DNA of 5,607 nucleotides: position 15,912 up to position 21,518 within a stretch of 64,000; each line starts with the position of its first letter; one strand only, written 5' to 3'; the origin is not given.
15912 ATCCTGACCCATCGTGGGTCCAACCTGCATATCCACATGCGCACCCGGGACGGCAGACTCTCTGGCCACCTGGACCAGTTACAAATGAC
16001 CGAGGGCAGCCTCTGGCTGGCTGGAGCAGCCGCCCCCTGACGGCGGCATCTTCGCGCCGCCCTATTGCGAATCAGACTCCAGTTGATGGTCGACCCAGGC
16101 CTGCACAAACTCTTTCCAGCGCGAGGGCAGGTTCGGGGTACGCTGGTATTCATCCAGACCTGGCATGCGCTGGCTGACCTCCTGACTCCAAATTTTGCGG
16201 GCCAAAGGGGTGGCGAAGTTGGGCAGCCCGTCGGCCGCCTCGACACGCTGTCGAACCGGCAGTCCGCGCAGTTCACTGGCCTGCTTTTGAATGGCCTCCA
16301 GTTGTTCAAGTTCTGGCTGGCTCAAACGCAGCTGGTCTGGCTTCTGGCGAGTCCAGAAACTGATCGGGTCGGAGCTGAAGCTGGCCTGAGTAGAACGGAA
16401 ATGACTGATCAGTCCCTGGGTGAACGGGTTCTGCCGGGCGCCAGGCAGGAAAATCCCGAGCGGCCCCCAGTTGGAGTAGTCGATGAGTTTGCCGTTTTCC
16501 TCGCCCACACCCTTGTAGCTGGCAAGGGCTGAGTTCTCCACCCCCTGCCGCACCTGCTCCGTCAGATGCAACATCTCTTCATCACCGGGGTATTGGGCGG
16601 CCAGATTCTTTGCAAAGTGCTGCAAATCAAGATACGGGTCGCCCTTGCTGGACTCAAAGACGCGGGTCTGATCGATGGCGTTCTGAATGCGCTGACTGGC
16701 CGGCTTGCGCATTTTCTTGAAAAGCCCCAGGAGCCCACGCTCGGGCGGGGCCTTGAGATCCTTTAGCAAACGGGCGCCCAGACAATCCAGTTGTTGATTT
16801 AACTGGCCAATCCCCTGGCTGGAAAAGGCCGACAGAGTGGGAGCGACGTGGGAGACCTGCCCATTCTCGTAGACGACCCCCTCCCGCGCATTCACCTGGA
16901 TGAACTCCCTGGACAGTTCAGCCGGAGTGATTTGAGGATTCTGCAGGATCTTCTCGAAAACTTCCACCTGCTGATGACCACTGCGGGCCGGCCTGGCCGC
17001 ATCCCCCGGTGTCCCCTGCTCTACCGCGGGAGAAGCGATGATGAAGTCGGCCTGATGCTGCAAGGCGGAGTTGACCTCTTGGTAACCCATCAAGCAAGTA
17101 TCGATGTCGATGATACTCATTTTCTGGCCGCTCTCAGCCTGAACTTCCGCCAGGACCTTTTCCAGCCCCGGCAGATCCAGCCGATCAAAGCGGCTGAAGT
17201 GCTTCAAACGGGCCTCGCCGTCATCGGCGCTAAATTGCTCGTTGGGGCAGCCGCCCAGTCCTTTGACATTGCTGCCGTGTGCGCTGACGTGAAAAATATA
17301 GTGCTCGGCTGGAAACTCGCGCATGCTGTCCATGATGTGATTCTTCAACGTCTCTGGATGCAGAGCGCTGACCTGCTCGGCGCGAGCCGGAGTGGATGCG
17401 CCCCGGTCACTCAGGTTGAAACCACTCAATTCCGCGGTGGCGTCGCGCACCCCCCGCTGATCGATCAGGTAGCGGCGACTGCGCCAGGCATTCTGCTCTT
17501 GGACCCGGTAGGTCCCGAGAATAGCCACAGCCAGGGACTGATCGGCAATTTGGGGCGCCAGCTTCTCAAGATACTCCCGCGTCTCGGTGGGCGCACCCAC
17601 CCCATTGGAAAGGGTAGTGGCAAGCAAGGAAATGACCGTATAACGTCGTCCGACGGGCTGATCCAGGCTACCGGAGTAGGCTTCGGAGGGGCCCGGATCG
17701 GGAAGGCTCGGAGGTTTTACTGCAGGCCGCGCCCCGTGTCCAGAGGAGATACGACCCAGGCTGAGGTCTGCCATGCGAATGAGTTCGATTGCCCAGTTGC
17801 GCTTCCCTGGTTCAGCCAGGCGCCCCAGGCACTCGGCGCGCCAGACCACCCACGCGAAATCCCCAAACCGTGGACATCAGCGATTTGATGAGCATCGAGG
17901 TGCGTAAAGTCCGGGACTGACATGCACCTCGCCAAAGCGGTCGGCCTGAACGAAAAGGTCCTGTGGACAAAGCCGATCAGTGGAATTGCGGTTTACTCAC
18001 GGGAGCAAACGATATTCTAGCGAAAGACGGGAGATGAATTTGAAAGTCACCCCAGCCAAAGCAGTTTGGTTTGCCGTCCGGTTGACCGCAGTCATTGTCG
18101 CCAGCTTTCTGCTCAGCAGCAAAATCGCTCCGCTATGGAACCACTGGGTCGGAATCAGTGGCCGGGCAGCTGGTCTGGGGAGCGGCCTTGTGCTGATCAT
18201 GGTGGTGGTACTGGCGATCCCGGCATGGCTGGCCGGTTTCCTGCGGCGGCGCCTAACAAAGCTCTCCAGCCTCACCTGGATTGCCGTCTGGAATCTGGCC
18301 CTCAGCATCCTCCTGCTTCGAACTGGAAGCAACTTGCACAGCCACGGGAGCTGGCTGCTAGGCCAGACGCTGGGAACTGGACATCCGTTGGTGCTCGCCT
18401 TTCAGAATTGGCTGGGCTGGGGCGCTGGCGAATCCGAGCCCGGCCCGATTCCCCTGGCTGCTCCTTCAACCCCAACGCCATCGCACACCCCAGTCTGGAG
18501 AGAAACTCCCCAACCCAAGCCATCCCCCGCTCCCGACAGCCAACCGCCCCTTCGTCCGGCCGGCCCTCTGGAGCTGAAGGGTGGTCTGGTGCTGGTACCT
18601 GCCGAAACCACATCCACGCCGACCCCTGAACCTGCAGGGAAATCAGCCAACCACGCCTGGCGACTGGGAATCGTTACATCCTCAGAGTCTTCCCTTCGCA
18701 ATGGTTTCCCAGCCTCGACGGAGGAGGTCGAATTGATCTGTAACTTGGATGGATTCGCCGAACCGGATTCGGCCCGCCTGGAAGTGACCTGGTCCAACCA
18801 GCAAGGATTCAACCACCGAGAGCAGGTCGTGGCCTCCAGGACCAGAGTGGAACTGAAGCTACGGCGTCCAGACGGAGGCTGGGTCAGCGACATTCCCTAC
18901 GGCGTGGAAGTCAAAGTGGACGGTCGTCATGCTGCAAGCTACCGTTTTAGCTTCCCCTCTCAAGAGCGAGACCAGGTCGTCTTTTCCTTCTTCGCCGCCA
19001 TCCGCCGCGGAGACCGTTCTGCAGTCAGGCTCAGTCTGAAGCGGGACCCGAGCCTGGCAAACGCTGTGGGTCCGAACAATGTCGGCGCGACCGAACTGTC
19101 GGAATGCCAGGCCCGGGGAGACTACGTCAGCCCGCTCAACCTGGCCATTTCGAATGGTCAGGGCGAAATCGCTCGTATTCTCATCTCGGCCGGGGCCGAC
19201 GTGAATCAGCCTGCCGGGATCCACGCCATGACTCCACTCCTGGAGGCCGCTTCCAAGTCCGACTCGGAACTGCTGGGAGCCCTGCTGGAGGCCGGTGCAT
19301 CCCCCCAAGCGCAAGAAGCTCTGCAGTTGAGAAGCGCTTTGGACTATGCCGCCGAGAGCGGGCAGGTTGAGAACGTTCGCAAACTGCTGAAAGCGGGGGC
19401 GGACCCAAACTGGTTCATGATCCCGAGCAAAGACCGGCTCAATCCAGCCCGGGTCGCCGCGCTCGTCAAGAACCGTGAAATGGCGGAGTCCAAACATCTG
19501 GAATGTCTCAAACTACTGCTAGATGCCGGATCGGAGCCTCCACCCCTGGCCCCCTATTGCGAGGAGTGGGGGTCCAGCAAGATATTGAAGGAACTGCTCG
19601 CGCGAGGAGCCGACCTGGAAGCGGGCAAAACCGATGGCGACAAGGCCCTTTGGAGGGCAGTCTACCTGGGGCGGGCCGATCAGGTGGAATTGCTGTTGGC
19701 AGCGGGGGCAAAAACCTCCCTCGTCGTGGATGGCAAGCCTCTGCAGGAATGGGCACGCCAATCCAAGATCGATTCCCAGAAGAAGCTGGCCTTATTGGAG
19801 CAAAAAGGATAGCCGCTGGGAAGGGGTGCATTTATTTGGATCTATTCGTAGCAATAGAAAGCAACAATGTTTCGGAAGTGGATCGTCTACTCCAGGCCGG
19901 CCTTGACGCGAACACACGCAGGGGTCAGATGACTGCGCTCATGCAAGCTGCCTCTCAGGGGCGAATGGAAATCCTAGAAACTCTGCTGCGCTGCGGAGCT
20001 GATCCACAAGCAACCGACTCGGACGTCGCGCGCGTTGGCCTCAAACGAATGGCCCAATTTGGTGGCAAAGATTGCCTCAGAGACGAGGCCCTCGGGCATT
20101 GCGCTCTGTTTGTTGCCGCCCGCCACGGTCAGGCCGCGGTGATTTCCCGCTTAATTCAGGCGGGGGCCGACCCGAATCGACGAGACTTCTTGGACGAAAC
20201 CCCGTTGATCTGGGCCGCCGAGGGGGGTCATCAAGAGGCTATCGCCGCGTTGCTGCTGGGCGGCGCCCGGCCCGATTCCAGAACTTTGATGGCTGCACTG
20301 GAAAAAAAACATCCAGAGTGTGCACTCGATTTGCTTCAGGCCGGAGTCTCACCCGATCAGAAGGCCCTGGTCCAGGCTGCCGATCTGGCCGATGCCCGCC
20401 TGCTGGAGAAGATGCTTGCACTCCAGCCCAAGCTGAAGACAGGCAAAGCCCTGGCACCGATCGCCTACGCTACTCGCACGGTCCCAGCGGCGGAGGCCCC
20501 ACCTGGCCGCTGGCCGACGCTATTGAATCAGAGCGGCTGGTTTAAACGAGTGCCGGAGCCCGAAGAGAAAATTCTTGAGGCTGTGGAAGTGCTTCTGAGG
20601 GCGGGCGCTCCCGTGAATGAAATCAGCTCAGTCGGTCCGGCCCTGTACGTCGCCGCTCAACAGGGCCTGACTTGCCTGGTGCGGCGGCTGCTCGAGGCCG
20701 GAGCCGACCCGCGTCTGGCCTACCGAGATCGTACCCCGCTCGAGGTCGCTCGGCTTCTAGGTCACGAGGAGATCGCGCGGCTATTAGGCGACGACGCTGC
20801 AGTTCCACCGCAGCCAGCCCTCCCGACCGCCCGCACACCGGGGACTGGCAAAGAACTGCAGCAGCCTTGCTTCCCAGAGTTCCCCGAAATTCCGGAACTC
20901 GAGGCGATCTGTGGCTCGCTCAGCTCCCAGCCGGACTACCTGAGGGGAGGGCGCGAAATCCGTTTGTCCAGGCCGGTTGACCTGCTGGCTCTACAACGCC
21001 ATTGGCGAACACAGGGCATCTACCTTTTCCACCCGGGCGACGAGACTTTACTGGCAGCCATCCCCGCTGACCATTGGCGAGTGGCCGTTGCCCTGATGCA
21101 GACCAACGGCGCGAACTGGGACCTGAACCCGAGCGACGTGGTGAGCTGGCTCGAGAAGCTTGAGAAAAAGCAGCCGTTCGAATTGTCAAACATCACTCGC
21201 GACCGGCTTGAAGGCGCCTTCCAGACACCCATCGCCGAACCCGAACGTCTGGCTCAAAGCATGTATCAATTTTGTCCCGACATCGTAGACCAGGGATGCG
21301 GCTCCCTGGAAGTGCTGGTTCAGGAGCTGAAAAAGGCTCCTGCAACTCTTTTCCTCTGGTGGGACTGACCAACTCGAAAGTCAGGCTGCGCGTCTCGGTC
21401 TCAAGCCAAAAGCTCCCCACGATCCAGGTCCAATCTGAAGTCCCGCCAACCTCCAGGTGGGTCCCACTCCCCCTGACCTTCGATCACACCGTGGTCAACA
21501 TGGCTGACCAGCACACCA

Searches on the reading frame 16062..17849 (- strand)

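Call 35: search_protein_families(library=pfam, proteins=[window:16062-17849:-], max_evalue=0.0001)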
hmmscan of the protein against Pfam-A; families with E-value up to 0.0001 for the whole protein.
window:16062-17849:- (595 aa): 1 family
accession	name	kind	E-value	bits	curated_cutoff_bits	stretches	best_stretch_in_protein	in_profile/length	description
PF03415.19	Peptidase_C11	-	1.9e-11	44.5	25.8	1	164-426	69-290/359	Clostripain family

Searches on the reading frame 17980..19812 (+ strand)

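Call 35: search_protein_families(library=pfam, proteins=[window:17980-19812:+], max_evalue=0.0001)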
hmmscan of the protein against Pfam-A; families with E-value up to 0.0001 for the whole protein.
window:17980-19812:+ (610 aa): 5 families
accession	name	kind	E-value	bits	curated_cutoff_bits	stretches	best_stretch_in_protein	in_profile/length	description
PF12796.13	Ank_2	-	8.8e-24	84.3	27.3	3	386-477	1-87/90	Ankyrin repeats (3 copies)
PF00023.36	Ank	-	4.5e-21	74.2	21.1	0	384-410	4-30/33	Ankyrin repeat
PF13606.12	Ank_3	-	1.2e-13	50.1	22.3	0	382-409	2-29/30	Ankyrin repeat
PF13637.12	Ank_4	-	1.4e-09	38.4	22.7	0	421-470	2-50/50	Ankyrin repeats (many copies)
PF13857.12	Ank_5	-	2.3e-07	31.4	27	0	383-409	17-43/56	Ankyrin repeats (many copies)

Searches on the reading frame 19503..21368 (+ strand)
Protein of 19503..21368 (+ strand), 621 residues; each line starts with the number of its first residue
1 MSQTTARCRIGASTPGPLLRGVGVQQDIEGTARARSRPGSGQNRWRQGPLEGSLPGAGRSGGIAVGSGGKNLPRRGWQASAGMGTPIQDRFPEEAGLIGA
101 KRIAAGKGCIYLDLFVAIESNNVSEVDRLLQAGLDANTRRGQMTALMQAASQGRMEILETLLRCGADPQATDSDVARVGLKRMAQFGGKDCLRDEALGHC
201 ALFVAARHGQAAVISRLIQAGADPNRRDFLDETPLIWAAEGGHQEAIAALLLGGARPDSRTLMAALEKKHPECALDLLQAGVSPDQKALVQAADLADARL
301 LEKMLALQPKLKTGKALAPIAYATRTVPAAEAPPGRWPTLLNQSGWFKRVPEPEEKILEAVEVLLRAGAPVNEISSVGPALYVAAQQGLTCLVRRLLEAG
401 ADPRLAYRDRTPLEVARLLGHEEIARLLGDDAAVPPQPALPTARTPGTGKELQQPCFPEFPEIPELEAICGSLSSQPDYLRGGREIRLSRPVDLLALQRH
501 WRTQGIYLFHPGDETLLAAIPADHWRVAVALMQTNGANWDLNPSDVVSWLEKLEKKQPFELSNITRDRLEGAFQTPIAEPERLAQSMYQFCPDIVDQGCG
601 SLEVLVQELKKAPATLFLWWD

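Call 33: find_encoding_contigs(protein=window:19503-21365:+, flank=10000, max_places=1)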
Protein window:19503-21365:+ (621 aa): no gene with exactly this product is on record in the collection.

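Call 35: search_protein_families(library=pfam, proteins=[window:19503-21368:+], max_evalue=0.0001)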
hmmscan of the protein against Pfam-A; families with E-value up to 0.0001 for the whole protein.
window:19503-21368:+ (621 aa): 7 families
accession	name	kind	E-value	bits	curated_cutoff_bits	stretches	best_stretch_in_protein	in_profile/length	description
PF12796.13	Ank_2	-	1.4e-30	106.2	27.3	3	202-287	1-89/90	Ankyrin repeats (3 copies)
PF00023.36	Ank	-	1.5e-27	94.6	21.1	1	143-172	3-32/33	Ankyrin repeat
PF14062.11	DUF4253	-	6.4e-22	78.1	27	1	517-621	2-109/109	Domain of unknown function (DUF4253)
PF13637.12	Ank_4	-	3.7e-20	72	22.7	2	114-162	1-50/50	Ankyrin repeats (many copies)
PF13606.12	Ank_3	-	9.2e-19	65.8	22.3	0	143-169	3-29/30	Ankyrin repeat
PF13857.12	Ank_5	-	2e-11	44.4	27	0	129-173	1-47/56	Ankyrin repeats (many copies)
PF24521.3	Ank_KRIT1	-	5e-07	30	80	0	202-265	22-81/149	KRIT1 ankyrin-repeats domain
